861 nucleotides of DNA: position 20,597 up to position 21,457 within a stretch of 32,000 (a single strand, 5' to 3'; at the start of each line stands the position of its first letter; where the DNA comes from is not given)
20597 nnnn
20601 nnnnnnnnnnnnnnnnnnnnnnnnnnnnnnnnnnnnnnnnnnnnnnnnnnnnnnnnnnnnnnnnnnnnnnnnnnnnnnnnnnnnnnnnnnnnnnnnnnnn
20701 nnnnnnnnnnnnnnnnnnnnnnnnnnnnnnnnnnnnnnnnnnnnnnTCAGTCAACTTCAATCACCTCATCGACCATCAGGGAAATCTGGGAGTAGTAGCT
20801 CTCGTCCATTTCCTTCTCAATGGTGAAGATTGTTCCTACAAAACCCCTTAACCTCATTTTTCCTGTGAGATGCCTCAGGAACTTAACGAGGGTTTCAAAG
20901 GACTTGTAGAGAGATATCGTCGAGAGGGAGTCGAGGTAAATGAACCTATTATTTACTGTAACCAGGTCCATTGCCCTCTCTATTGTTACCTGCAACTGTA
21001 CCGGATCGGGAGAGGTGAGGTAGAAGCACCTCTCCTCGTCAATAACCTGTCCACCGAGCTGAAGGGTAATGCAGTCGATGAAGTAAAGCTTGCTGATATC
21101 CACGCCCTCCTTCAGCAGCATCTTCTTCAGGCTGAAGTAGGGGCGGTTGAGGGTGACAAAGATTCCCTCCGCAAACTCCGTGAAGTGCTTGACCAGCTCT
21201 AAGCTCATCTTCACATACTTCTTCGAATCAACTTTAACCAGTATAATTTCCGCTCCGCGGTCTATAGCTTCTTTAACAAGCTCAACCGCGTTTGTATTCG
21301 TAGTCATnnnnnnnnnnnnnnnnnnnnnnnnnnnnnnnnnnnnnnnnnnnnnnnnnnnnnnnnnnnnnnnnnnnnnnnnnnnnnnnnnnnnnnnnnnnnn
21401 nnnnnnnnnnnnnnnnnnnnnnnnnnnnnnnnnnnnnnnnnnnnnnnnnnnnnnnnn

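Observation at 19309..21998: Four tandem, overlapping KaiC/RadC-like genes with graded loss of catalytic motifs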

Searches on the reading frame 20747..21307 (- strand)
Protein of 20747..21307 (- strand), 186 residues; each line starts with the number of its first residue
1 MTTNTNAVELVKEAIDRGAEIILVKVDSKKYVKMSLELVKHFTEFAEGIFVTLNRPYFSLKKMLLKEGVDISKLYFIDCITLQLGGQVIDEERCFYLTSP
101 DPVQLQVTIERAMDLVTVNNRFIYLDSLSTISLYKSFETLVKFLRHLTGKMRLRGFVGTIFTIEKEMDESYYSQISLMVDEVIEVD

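Call 4: search_protein_families(library=pfam, proteins=[window:20747-21307:-], max_evalue=1)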
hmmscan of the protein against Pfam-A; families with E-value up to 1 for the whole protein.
window:20747-21307:- (186 aa): 3 families
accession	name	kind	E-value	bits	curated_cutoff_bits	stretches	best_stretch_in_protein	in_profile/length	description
PF05763.18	DUF835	-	2.8e-05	24.3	33.1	1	103-166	61-122/136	Protein of unknown function (DUF835)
PF24336.1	DUF7504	-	5.2e-05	24.2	27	1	104-185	92-179/179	Family of unknown function (DUF7504)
PF06745.19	ATPase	-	9.5e-05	22.3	26.6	1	47-183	50-185/231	KaiC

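Call 5: search_protein_families(library=ncbifam, proteins=[window:20747-21307:-], max_evalue=1)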
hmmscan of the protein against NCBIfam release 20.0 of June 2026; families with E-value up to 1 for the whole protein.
window:20747-21307:- (186 aa): 0 families

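Call 13: find_homologous_proteins(query=window:20747-21307:-)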
Query window:20747-21307:- (186 aa): 92 proteins with E <= 0.001 among 136 candidates.
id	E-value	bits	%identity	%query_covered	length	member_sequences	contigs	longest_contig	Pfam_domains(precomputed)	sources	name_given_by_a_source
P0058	3.8e-106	370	93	100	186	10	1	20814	PF24336.2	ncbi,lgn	-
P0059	4.8e-102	357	87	100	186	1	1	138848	PF24336.2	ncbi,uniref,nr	ncbi:DUF7504 family protein [Archaeoglobus neptunius]|uniref:DUF7504 family protein n=1 Tax=Archaeog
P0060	1.0e-101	356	88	100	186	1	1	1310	PF24336.2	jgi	-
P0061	2.2e-100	351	87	100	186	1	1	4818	-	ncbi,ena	-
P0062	2.6e-100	351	86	100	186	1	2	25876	-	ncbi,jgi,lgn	jgi:hypothetical protein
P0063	5.3e-98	344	84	100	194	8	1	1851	PF24336.2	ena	-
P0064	2.3e-97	342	85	100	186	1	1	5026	-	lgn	-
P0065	2.8e-97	341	83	100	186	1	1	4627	-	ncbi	-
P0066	2.2e-96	338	82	100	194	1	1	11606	-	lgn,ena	-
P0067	2.2e-96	338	82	100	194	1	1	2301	-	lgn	-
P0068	2.2e-96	338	82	100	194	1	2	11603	-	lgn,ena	-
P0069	2.5e-96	338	82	100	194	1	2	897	-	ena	-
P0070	1.3e-95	336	84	100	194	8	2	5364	-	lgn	-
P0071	5.0e-93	328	78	100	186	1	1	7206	-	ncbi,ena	-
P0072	1.3e-92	326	78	100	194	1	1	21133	PF24336.2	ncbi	-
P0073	2.5e-92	325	78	99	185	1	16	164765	PF06745.20,PF05763.19,PF24336.2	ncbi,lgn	ncbi:MAG: hypothetical protein QXU31_00925 [Archaeoglobaceae archaeon]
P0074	3.5e-92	325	78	99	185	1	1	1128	PF06745.20,PF24336.2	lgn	-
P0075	5.4e-92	324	78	99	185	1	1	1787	PF06745.20,PF24336.2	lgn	-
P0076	6.0e-92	324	79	99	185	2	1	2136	PF24336.2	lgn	-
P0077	1.6e-91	323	78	99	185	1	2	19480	PF24336.2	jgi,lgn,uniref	uniref:KaiC-like domain-containing protein n=1 Tax=Archaeoglobus fulgidus TaxID=2234 RepID=A0A7J2TIN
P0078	2.2e-91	322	77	99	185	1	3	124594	PF05763.19,PF24336.2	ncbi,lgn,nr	ncbi:MAG: hypothetical protein QXQ38_00545 [Archaeoglobaceae archaeon]|nr:hypothetical protein [Arch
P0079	4.1e-91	321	77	99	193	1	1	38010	PF05763.19,PF24336.2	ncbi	-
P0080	7.3e-91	321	77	99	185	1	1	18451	PF06745.20,PF05763.19,PF24336.2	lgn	-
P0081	9.3e-91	320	77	99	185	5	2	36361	PF05763.19,PF24336.2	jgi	jgi:hypothetical protein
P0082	1.6e-90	319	76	99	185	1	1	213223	PF05763.19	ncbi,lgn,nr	ncbi:MAG: hypothetical protein QFX37_00700 [Archaeoglobales archaeon]|nr:hypothetical protein [Archa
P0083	1.9e-90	319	76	99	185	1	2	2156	PF05763.19,PF24336.2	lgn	-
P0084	2.1e-90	319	76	99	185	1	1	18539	PF05763.19,PF24336.2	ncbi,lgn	ncbi:MAG: hypothetical protein QXV61_00840 [Archaeoglobaceae archaeon]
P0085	2.4e-90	319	78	99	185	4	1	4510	PF06745.20,PF24336.2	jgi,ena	-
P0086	4.3e-90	318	78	99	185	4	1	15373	PF05763.19,PF24336.2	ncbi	ncbi:MAG: hypothetical protein QXO73_04635 [Archaeoglobaceae archaeon]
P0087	1.0e-89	317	76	99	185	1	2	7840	PF05763.19,PF24336.2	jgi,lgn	-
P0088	1.4e-89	316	75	99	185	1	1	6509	PF24336.2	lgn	-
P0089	1.5e-89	316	76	99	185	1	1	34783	PF24336.2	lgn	-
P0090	1.6e-89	316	77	99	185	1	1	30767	PF06745.20,PF05763.19,PF24336.2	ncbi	-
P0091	1.9e-89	316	76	99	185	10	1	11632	PF24336.2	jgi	-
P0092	2.0e-89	316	77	99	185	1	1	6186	PF24336.2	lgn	-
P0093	2.6e-89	315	76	99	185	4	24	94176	PF24336.2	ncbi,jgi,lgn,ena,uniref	ncbi:MAG: hypothetical protein QXM23_01205 [Archaeoglobaceae archaeon]|uniref:KaiC-like domain-conta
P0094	6.9e-89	314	75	99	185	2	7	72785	PF24336.2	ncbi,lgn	ncbi:MAG: hypothetical protein QXN34_04210 [Archaeoglobaceae archaeon]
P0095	2.0e-88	313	77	99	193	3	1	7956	PF05763.19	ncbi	-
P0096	2.8e-88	312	75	100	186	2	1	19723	PF05763.19,PF24336.2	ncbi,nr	ncbi:hypothetical protein B6U96_11555 [Archaeoglobales archaeon ex4484_92]|nr:MAG: hypothetical prot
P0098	4.8e-88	311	75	100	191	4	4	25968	PF05763.19,PF24336.2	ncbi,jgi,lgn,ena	-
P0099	1.1e-87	310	75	99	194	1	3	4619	PF24336.2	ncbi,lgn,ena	-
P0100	1.9e-87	309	74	99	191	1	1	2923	PF05763.19,PF24336.2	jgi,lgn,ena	-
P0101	1.9e-87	309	75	99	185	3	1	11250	PF24336.2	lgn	-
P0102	7.0e-87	308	75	99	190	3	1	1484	PF24336.2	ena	-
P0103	2.6e-86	306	71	99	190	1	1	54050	PF24336.2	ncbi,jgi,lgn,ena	-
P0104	6.1e-86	305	75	96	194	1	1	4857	PF24336.2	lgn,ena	-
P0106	2.7e-84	299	74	98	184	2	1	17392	PF24336.2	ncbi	-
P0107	3.4e-84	299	76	95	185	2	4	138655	PF24336.2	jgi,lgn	jgi:hypothetical protein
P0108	6.3e-84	298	74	98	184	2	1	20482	PF24336.2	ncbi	-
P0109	1.3e-83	297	69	99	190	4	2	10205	PF24336.2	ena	-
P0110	1.4e-82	294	71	100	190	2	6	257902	PF05763.19,PF24336.2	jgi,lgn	jgi:hypothetical protein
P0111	2.0e-81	290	76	91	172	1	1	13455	PF05763.19,PF24336.2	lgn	-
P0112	2.0e-81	290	70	96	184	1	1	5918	PF05763.19,PF24336.2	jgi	jgi:hypothetical protein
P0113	8.3e-81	288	69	97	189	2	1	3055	PF24336.2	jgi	jgi:hypothetical protein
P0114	1.0e-80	288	71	99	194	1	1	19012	PF24336.2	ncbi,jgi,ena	-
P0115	1.5e-80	287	73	92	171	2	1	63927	PF24336.2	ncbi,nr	ncbi:MAG: hypothetical protein RMH75_03580 [Archaeoglobaceae archaeon]|nr:hypothetical protein [Arch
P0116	3.8e-80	286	70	97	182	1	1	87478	PF24336.2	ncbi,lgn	ncbi:MAG: hypothetical protein ABWW66_02825 [Archaeoglobaceae archaeon]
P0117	1.7e-79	284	69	97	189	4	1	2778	PF05763.19,PF24336.2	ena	-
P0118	2.2e-77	277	69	96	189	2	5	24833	PF24336.2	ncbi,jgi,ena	ncbi:DUF7504 family protein [Archaeoglobus sp.]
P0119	3.0e-77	276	66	100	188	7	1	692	PF05763.19,PF24336.2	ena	-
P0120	5.7e-77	275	66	96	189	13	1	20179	PF24336.2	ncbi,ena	-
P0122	1.1e-76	274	65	100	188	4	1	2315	PF06745.20,PF05763.19,PF24336.2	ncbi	-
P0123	2.2e-76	273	68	100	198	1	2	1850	PF24336.2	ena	-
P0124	3.8e-76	273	66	100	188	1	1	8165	PF05763.19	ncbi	-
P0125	1.6e-75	271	69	96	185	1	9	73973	PF05763.19,PF24336.2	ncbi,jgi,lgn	jgi:hypothetical protein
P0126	1.3e-74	268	68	96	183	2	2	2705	PF05763.19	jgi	jgi:hypothetical protein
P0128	1.5e-73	264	65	96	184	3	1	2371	PF24336.2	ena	-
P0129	3.3e-73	263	67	96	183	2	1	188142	PF05763.19,PF24336.2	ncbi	-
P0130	6.1e-72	259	62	99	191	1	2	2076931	-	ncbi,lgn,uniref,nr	ncbi:hypothetical protein Asulf_02160 [Archaeoglobus sulfaticallidus PM70-1]|uniref:KaiC-like domain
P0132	7.7e-71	255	59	99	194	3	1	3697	PF06745.20,PF24336.2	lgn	-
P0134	3.7e-64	234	89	67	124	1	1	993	PF24336.2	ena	-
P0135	1.4e-60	222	80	66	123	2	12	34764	PF24336.2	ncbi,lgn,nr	ncbi:MAG: hypothetical protein PWQ22_576 [Archaeoglobaceae archaeon]|nr:hypothetical protein [Archae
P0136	1.6e-57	212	53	98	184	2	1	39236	PF24336.2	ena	-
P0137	4.4e-57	211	52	98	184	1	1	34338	PF24336.2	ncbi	-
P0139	2.1e-53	199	82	58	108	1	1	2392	PF05763.19,PF24336.2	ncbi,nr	ncbi:MAG: DUF835 domain-containing protein, partial [Archaeoglobaceae archaeon]|nr:DUF835 domain-con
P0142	5.9e-46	174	48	99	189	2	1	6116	PF24336.2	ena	-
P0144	1.0e-29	122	38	89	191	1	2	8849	PF06745.20,PF24336.2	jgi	-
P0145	2.6e-26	111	34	86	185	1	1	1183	PF06745.20,PF24336.2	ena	-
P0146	2.4e-22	98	34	89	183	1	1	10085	PF06745.20,PF24336.2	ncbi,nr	ncbi:MAG: hypothetical protein HY930_03090 [Euryarchaeota archaeon]|nr:hypothetical protein [Euryarc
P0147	6.8e-22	96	30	90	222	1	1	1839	PF06745.20,PF24336.2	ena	-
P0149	1.1e-16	79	31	87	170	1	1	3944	PF24336.2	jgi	jgi:KaiC/GvpD/RAD55 family RecA-like ATPase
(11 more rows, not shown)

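Call 28: search_solved_structures(query=A3, max_evalue=1)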
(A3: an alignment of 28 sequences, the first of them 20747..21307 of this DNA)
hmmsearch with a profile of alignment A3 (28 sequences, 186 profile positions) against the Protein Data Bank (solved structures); distinct sequences matched with E-value up to 1: 3.
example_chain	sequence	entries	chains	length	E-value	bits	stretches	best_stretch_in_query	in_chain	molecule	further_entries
4yds_A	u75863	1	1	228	0.0019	20.9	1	110-184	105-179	Flagella-related protein H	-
6z2c_A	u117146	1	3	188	0.36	13.5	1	18-72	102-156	Neutrophil gelatinase-associated lipocalin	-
8zn5_B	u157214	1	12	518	0.45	13.1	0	94-183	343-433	KaiC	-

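Call 32: find_encoding_contigs(protein=P0130, flank=6000, max_places=2)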
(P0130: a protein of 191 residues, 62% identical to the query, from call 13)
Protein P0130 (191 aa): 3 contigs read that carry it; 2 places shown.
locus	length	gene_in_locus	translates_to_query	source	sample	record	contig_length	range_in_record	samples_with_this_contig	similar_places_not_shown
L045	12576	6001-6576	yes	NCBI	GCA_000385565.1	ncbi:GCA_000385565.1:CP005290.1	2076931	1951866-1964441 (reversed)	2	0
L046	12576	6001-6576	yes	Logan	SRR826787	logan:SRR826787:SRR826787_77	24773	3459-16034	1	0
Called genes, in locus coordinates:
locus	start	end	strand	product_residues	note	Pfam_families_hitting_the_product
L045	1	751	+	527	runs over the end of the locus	PF00474:SSF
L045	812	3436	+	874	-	PF00270:DEAD, PF04851:ResIII, PF00271:Helicase_C, PF19306:WHD_Lhr, PF08494:DEAD_assoc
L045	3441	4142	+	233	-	PF00149:Metallophos (weak)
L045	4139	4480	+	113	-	PF12973:Cupin_7 (weak), PF00190:Cupin_1, PF11699:CENP-C_C (faint), PF07883:Cupin_2, PF02311:AraC_binding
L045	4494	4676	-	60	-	PF17299:DUF5350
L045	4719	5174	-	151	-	PF00731:AIRC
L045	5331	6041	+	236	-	PF06745:ATPase, PF13481:AAA_25 (faint)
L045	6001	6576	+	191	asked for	-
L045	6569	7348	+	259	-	-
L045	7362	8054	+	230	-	PF00154:RecA_N, PF03796:DnaB_C (faint), PF05625:PAXNEB (faint), PF06745:ATPase, PF13481:AAA_25 (weak), PF23442:DUF7125, PF07088:GvpD_P-loop (faint)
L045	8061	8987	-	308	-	PF08279:HTH_11, PF13412:HTH_24 (weak), PF03099:BPL_LplA_LipB, PF02237:BPL_C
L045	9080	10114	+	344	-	PF00296:Bac_luciferase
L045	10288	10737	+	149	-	PF02577:BFN_dom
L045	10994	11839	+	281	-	PF00892:EamA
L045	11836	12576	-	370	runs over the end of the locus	PF05889:SepSecS, PF00155:Aminotran_1_2, PF00266:Aminotran_5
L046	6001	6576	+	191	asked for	-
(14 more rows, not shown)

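Call 36: predict_structure(alignment_id=A3)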
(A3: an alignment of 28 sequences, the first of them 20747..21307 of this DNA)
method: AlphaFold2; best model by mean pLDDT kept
length: 186 residues; sequences in the alignment: 28
mean_pLDDT: 90.9   pTM: 0.87
mean pLDDT of the five models: 90.9, 90.6, 90.1, 89.0, 88.5
residues with pLDDT >= 90: 141; 70-90: 40; 50-70: 2; < 50: 3
segments of 3 or more residues with pLDDT < 50: 1-3
pLDDT, mean of each block of 10 residues (from residue 1): 66 94 92 92 96 93 96 97 93 94 94 95 90 83 94 94 83 90 90
secondary structure, 60 per line:
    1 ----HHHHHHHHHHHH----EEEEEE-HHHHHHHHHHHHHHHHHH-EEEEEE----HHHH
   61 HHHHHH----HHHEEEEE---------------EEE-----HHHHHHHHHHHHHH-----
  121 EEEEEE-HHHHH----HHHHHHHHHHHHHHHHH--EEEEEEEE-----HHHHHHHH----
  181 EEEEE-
elements in order: H5-16 E21-26 H28-45 E47-52 H57-66 E74-78 E94-96 H102-115 E121-126 H128-132 H137-153 E156-163 H169-176 E181-185

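Call 39: fold_search(model_id=the predicted structure, library=pdb)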
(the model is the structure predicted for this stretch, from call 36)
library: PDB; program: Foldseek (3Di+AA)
matches with E <= 10: 1544; with E <= 0.001: 144
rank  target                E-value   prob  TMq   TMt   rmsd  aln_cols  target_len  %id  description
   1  7wdc_B                2.0e-05  1.00  0.59  0.26   4.9       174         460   20  Crystal Structure of Cyanobacterial Circadian Clock Protein KaiC (released 2022-07-20)
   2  4yds                  2.4e-05  1.00  0.62  0.52   3.5       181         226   15  FlaH from Sulfolobus acidocaldarius with ATP and Mg-Ion (released 2015-11-11)
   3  2dr3_A                2.6e-05  1.00  0.71  0.58   3.5       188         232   15  Crystal Structure of RecA superfamily ATPase PH0284 from Pyrococcus horikoshii OT3 (released 2006-12-06)
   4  3bs4_A                3.5e-05  1.00  0.69  0.55   4.7       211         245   14  Crystal structure of uncharacterized protein PH0321 from Pyrococcus horikoshii in complex with an unknown peptide (released 2008-01-15)
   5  2dr3_F                3.9e-05  1.00  0.68  0.55   3.4       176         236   15  Crystal Structure of RecA superfamily ATPase PH0284 from Pyrococcus horikoshii OT3 (released 2006-12-06)
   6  2w0m                  4.8e-05  1.00  0.61  0.53   3.4       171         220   18  Crystal Structure of sso2452 from Sulfolobus solfataricus P2 (released 2009-05-19)
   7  8zn5_C                5.4e-05  1.00  0.65  0.28   3.5       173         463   16  Crystal Structure of Designed Clock Protein KaiC (released 2025-04-16)
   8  8zn6_I                6.1e-05  1.00  0.66  0.28   3.1       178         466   15  Crystal Structure of Designed Clock Protein KaiC (released 2025-04-16)
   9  4tl7_D                6.9e-05  1.00  0.62  0.52   4.8       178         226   20  Crystal structure of N-terminal C1 domain of KaiC (released 2015-07-01)
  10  7v3x_B                6.9e-05  1.00  0.58  0.25   5.5       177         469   20  Crystal Structure of Cyanobacterial Circadian Clock Protein KaiC (released 2022-04-27)
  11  7v3x_H                7.3e-05  1.00  0.58  0.25   5.3       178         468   20  Crystal Structure of Cyanobacterial Circadian Clock Protein KaiC (released 2022-04-27)
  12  7s67_A                7.3e-05  1.00  0.59  0.25   5.0       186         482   19  Extended conformation of daytime state KaiC (released 2021-09-22)
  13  4tl7_E                7.8e-05  1.00  0.62  0.52   4.8       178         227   20  Crystal structure of N-terminal C1 domain of KaiC (released 2015-07-01)
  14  4tl7_A                8.3e-05  1.00  0.62  0.52   4.7       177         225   19  Crystal structure of N-terminal C1 domain of KaiC (released 2015-07-01)
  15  2dr3_E                8.8e-05  1.00  0.70  0.56   3.0       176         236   14  Crystal Structure of RecA superfamily ATPase PH0284 from Pyrococcus horikoshii OT3 (released 2006-12-06)
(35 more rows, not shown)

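Call 43: find_encoding_contigs(protein=P0146, flank=5000, max_places=2)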
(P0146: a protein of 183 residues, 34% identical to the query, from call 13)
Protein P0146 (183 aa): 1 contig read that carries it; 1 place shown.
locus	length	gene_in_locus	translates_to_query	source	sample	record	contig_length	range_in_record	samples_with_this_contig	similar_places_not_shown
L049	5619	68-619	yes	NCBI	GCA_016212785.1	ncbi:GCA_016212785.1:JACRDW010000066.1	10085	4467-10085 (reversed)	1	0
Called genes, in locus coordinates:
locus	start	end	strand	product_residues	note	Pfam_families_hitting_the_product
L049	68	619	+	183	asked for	PF06745:ATPase (weak), PF24336:DUF7504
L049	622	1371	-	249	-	PF06745:ATPase, PF13481:AAA_25 (weak), PF23442:DUF7125 (faint), PF07088:GvpD_P-loop (weak)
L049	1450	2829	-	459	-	PF00696:AA_kinase, PF13840:ACT_7, PF01842:ACT, PF22468:ACT_9, PF13840:ACT_7, PF01842:ACT, PF22468:ACT_9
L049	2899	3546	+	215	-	PF01694:Rhomboid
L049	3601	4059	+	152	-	PF10061:DUF2299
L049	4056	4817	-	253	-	PF00254:FKBP_C, PF22199:FKBP26_IF (faint)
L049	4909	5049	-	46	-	-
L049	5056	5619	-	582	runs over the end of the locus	PF02730:AFOR_N, PF01314:AFOR_C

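Call 44: find_encoding_contigs(protein=P0144, flank=5000, max_places=2)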
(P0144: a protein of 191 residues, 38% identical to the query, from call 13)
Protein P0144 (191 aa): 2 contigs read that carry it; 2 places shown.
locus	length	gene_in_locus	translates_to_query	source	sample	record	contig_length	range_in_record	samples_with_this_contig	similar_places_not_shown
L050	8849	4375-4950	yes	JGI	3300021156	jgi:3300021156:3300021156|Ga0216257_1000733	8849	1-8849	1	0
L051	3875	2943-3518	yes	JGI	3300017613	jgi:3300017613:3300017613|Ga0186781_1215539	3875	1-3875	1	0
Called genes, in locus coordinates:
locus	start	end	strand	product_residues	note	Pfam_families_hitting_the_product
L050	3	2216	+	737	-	?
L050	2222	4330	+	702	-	PF25788:Ig_Rha78A_N (faint)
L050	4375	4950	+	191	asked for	PF24336:DUF7504, PF06745:ATPase (weak)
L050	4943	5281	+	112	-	-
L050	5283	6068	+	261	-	PF06745:ATPase, PF25199:nSTAND_NTPase5 (weak), PF07088:GvpD_P-loop (weak)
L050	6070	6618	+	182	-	-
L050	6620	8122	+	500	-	PF00437:T2SSE, PF23989:PilB3_C (weak)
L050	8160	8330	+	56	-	-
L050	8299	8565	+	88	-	PF21120:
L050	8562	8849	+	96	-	?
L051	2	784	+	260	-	?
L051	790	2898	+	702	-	PF25788:Ig_Rha78A_N (faint)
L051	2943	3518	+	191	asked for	PF24336:DUF7504, PF06745:ATPase (weak)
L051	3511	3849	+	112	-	-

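Call 54: search_protein_families(library=padloc, proteins=[window:20747-21307:-], max_evalue=0.01)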
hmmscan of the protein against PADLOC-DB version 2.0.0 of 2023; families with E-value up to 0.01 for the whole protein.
window:20747-21307:- (186 aa): 0 families
